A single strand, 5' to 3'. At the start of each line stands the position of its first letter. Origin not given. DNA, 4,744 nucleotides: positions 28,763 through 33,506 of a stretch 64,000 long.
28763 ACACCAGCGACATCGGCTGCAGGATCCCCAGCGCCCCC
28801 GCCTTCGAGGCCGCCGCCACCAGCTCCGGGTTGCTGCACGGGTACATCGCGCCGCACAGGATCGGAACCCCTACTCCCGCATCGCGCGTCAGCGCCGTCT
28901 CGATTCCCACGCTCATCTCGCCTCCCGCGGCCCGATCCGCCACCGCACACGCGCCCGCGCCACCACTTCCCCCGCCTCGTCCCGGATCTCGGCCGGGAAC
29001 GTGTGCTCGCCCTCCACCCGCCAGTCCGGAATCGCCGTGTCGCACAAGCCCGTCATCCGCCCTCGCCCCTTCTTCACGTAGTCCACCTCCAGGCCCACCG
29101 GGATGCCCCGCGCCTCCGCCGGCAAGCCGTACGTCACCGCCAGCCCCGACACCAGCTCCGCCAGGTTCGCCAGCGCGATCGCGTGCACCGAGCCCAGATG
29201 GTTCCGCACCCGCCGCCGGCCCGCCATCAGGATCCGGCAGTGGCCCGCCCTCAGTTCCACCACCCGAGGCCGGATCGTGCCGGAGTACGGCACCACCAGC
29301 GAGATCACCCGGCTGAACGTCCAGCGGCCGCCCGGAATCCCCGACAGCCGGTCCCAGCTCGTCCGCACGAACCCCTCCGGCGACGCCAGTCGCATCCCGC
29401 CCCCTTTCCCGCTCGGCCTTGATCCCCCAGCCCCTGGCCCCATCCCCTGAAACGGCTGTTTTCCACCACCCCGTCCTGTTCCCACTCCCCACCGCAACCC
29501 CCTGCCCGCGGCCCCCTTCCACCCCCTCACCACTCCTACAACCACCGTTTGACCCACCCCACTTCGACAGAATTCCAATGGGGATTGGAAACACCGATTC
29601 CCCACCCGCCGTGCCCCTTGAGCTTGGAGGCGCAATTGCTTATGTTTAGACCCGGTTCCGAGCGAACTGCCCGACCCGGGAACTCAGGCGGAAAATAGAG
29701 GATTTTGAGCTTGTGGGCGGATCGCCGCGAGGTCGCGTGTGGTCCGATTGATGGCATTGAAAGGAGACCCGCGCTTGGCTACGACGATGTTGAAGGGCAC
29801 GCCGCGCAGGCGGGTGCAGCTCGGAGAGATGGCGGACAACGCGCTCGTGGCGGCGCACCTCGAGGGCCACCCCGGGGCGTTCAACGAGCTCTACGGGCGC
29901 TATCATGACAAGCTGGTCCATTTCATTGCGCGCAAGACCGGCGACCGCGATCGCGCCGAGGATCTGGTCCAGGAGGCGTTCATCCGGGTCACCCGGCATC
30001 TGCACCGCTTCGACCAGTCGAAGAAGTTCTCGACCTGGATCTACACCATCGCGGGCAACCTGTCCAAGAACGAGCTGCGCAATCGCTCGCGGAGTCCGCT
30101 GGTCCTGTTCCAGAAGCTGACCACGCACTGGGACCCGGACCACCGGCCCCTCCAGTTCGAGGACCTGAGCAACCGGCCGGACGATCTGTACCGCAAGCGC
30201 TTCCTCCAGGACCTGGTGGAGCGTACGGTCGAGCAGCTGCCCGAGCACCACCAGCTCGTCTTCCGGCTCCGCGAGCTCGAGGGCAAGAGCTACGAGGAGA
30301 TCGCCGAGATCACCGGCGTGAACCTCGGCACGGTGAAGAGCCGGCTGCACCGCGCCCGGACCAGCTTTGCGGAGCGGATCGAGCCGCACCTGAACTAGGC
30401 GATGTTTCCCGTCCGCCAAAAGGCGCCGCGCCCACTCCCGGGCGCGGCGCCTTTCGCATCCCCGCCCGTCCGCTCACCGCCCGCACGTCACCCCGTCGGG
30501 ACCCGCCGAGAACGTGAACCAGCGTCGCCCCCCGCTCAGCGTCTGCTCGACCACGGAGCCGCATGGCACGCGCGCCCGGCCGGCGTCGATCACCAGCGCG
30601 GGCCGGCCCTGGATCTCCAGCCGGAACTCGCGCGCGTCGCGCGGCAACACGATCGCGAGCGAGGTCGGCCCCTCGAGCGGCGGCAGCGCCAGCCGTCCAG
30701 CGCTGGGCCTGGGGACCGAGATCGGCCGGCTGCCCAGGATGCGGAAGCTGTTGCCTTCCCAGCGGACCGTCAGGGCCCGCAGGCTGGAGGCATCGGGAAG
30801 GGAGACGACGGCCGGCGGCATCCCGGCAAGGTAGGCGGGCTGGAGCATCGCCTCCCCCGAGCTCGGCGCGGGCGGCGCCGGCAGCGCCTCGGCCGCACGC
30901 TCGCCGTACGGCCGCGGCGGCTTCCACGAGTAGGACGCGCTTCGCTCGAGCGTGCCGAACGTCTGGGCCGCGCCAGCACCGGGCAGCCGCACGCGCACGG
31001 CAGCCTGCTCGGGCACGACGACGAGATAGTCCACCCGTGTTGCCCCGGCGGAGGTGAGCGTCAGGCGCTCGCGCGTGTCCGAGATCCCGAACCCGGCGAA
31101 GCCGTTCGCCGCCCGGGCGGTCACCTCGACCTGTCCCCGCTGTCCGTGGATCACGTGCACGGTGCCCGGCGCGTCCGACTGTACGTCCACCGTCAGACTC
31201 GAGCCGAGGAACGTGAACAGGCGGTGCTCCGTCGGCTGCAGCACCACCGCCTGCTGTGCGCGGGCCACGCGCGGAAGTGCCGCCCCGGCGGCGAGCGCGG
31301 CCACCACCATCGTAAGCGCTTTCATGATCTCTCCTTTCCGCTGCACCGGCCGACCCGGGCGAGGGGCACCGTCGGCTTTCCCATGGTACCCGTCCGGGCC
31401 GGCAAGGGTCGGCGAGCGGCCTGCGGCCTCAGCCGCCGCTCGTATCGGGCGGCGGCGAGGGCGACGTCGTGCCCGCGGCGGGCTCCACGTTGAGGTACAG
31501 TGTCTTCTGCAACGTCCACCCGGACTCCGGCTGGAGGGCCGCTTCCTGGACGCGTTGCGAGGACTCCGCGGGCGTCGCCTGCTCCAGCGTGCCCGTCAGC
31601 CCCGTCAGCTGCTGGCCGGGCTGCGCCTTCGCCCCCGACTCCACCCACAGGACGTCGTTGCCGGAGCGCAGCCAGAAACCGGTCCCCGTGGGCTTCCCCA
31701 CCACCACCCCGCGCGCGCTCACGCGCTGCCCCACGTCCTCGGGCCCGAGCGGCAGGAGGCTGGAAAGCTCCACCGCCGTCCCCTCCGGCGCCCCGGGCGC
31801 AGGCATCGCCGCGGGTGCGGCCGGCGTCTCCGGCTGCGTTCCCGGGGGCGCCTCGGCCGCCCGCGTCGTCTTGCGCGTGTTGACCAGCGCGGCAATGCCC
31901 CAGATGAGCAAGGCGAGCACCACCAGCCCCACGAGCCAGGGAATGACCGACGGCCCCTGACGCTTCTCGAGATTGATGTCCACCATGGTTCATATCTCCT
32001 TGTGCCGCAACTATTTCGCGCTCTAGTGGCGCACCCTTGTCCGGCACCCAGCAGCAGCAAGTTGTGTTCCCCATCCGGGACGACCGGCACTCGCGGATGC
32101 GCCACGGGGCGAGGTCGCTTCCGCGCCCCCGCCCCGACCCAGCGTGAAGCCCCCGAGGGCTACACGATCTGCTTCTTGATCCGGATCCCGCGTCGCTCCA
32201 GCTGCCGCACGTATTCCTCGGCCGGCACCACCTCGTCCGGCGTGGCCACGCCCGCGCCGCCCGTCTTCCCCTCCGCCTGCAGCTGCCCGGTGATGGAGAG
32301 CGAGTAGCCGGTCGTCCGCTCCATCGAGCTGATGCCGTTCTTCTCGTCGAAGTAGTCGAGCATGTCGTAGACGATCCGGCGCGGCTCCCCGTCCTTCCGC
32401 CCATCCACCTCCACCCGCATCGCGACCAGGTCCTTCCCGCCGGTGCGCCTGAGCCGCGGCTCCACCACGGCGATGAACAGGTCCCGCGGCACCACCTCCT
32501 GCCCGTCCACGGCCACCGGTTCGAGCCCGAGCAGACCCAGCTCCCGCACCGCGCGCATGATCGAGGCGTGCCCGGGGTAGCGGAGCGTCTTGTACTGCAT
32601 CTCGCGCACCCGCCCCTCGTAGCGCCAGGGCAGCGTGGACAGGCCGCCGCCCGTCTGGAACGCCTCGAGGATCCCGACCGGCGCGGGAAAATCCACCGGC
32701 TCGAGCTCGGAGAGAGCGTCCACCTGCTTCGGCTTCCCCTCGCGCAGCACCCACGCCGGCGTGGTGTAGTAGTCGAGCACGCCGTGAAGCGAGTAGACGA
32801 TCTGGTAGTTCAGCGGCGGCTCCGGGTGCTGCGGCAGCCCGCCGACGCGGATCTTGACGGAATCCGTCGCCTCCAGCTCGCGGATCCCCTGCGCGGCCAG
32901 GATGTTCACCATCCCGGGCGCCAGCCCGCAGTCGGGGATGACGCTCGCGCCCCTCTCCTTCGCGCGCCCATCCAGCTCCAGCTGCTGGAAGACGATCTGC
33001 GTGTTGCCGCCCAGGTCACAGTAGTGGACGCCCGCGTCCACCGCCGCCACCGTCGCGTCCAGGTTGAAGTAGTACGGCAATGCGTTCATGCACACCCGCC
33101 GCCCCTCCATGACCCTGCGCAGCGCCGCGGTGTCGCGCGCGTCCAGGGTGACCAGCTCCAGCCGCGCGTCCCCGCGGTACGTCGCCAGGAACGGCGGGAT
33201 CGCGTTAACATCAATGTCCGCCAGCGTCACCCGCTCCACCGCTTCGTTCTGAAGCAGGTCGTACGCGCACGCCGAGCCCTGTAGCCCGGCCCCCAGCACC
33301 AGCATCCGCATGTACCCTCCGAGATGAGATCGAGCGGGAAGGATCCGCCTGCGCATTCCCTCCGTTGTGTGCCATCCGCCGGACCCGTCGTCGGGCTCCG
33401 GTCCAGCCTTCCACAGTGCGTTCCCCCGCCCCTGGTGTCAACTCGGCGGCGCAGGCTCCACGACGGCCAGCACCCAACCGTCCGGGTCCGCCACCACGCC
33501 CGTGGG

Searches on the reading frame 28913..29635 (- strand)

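Call 56: search_protein_families(library=pfam, proteins=[window:28913-29635:-], max_evalue=0.001)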
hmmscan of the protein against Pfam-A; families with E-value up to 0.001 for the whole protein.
window:28913-29635:- (240 aa): 1 family
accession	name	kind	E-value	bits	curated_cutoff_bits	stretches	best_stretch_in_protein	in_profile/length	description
PF14539.12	DUF4442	-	7.7e-38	130.1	25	1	103-234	1-132/132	Domain of unknown function (DUF4442)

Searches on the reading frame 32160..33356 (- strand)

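Call 7: search_protein_families(library=pfam, proteins=[window:32160-33356:-], max_evalue=0.001)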
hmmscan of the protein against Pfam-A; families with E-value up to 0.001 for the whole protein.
window:32160-33356:- (398 aa): 2 families
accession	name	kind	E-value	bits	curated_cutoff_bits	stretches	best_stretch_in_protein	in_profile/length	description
PF16653.10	Sacchrp_dh_C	-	1.5e-44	153.6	31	1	144-391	1-265/265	Saccharopine dehydrogenase C-terminal domain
PF03435.24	Sacchrp_dh_NADP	-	1.1e-16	61.8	25.1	1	19-139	2-128/129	Saccharopine dehydrogenase NADP binding domain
